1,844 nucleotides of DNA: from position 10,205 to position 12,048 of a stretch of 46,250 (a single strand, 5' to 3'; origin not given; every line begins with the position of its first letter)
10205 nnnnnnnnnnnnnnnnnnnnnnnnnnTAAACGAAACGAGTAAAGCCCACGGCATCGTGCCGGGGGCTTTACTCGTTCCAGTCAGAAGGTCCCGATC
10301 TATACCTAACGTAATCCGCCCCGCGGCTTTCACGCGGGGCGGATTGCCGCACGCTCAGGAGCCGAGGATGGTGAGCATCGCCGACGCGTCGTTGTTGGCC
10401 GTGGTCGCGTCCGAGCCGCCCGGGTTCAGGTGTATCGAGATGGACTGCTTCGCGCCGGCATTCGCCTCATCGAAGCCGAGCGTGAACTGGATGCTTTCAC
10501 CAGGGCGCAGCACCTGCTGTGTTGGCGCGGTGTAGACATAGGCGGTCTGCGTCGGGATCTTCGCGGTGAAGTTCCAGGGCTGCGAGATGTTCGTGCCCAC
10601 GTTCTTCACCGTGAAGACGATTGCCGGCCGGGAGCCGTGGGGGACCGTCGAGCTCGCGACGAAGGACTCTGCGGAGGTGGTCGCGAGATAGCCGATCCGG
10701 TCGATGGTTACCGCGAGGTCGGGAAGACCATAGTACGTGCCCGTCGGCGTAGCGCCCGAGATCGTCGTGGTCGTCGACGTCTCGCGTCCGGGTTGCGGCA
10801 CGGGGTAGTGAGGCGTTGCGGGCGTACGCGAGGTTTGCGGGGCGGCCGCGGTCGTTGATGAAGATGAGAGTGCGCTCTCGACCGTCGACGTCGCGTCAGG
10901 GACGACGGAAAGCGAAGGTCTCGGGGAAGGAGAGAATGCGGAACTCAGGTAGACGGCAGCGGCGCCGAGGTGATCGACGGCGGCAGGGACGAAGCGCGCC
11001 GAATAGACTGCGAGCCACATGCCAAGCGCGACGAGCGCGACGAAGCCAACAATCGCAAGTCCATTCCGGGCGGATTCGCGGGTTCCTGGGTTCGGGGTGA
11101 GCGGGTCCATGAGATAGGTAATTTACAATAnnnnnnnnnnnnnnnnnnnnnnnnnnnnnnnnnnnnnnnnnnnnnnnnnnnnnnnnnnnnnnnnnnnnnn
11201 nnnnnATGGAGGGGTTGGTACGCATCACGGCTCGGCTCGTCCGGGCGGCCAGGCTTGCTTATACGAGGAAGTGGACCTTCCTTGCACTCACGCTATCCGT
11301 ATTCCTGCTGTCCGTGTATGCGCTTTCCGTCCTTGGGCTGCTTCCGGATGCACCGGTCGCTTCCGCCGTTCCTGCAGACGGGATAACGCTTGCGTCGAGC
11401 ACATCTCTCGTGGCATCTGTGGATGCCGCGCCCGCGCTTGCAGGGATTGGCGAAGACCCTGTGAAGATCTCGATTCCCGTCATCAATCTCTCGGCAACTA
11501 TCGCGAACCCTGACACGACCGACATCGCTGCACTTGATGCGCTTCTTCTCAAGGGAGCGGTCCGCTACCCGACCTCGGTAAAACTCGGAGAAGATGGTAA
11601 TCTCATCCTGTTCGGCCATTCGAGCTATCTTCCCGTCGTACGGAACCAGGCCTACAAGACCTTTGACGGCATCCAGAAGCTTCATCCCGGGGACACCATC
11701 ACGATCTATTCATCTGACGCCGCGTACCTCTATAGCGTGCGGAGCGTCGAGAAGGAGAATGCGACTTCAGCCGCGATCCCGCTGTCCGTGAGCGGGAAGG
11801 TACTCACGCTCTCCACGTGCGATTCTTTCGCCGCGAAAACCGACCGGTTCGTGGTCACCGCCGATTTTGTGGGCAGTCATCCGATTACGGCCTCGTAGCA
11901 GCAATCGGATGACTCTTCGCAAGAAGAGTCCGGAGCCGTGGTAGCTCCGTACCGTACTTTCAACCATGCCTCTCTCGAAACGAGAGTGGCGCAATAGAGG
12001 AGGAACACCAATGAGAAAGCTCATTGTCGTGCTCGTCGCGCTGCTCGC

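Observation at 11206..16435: Sortase plus an IPYTG substrate whose anchor carries a large cytoplasmic domain: candidate sortase-coupled signalling system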

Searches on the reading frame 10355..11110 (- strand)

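Call 3: search_protein_families(library=pfam, proteins=[window:10355-11110:-], max_evalue=0.1)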
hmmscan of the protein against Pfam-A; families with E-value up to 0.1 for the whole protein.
window:10355-11110:- (251 aa): 1 family
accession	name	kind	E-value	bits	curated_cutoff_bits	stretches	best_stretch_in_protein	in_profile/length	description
PF22544.2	HYDIN_VesB_CFA65-like_Ig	-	0.00086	19.9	25.5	1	154-236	13-94/100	HYDIN/CFA65/VesB-like, Ig-like domain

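Call 4: search_protein_families(library=ncbifam, proteins=[window:10355-11110:-], max_evalue=0.1)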
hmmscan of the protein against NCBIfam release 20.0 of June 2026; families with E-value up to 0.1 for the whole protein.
window:10355-11110:- (251 aa): 0 families

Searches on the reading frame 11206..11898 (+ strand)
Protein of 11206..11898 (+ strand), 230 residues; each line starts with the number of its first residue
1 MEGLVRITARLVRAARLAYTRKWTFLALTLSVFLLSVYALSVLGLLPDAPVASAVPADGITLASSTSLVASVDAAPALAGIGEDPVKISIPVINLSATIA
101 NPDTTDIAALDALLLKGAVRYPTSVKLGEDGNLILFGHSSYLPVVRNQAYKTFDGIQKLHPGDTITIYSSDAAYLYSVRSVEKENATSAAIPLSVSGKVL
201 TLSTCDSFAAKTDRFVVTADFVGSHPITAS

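Call 3: search_protein_families(library=pfam, proteins=[window:11206-11898:+], max_evalue=0.1)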
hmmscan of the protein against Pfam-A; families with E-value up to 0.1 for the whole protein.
window:11206-11898:+ (230 aa): 1 family
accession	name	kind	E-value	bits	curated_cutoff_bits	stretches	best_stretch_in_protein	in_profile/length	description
PF04203.18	Sortase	-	1.1e-18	67.7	26.6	1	88-220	1-123/125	Sortase domain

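Call 4: search_protein_families(library=ncbifam, proteins=[window:11206-11898:+], max_evalue=0.1)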
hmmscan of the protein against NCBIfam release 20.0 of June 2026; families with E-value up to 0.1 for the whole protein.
window:11206-11898:+ (230 aa): 8 families
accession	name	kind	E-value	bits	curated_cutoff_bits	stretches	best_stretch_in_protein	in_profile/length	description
NF033747.1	class_E_sortase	subfamily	7.4e-11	42.3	160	1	86-224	72-208/211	class E sortase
NF058671.1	sortase_SrtD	exception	2.5e-06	27.3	140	1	113-220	86-186/187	class D sortase, LPxTATN-specific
TIGR01076.1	sortase_fam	subfamily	8.7e-06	25.6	39.35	1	88-219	3-125/136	sortase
NF033746.1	class_D_sortase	subfamily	8.8e-06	25.6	165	1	111-221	30-133/135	class D sortase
NF033745.1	class_C_sortase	subfamily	1.8e-05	24.6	160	1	112-219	114-218/220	class C sortase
NF033748.1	class_F_sortase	subfamily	8.5e-05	22.2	166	1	84-205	10-133/155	class F sortase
TIGR03064.1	sortase_srtB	equivalog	0.0025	17.1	153.75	1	169-217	188-235/235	class B sortase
TIGR03784.1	marine_sortase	equivalog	0.0038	16.9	158.25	1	152-219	102-174/174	class GN sortase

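Call 45: search_solved_structures(query=window:11206-11898:+, max_evalue=0.01, show_alignments=1)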
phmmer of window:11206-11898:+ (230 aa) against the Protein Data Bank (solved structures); distinct sequences matched with E-value up to 0.01: 5.
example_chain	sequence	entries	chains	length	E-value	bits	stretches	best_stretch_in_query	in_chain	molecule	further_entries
2kw8_A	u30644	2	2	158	6.6e-05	26.2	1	87-224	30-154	LPXTG-site transpeptidase family protein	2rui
7f87_A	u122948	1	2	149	0.00095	22.4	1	116-220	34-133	Class A sortase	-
7cfj_A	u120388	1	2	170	0.0013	22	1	116-220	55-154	Class A sortase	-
4d70_A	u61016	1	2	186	0.0047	20.2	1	116-223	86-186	SORTASE FAMILY PROTEIN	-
5hu4_A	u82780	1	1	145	0.005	20.1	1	112-225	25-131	Cysteine protease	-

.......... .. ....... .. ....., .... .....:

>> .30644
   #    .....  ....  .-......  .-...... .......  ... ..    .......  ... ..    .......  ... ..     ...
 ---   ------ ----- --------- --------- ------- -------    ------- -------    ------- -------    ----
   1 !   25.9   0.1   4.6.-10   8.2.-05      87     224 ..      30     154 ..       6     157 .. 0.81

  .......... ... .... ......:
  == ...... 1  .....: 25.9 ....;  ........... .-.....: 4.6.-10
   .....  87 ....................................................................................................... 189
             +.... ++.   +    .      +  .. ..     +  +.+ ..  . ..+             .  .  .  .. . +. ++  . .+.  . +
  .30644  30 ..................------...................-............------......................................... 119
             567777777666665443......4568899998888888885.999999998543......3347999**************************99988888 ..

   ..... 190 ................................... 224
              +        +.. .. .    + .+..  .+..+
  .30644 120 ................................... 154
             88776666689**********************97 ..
